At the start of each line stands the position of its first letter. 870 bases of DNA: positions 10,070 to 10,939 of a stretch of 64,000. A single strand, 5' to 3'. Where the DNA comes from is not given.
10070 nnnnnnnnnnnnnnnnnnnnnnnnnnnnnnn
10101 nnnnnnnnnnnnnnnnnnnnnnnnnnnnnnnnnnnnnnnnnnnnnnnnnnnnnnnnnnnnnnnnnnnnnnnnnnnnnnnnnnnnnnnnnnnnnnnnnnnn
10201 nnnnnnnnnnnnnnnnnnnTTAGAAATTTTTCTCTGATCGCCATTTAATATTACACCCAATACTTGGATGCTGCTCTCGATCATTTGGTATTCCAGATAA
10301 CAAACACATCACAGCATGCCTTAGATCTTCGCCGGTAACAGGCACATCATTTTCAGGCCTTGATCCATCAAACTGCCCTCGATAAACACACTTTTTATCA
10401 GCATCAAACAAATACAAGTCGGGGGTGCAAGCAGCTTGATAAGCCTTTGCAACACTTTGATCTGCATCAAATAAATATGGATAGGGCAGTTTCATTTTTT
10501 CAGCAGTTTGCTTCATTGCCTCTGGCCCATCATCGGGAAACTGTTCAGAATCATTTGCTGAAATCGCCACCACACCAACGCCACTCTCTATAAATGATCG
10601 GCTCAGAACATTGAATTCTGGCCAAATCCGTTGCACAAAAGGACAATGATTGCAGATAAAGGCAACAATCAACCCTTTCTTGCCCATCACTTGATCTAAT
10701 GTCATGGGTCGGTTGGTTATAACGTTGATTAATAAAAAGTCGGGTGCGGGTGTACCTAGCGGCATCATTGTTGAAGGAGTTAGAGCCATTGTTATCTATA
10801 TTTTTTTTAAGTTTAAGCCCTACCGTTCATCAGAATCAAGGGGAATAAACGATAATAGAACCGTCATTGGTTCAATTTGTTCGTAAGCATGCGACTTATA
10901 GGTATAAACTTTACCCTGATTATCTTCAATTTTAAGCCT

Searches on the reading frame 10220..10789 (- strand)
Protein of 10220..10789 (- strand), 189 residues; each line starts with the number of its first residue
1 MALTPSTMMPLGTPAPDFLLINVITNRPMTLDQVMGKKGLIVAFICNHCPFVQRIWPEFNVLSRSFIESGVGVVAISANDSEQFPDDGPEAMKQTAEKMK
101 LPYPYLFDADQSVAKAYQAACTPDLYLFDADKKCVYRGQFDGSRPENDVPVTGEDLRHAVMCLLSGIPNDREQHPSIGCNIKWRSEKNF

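Call 63: search_protein_families(library=pfam, proteins=[window:10220-10789:-], max_evalue=0.001)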
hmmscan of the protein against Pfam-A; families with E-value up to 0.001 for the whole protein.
window:10220-10789:- (189 aa): 2 families
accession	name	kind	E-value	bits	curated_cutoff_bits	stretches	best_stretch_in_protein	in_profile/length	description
PF00578.27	AhpC-TSA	-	9.7e-20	71.2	26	1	12-136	2-123/124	AhpC/TSA family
PF08534.16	Redoxin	-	2.3e-16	60.3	26.6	1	12-148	3-140/148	Redoxin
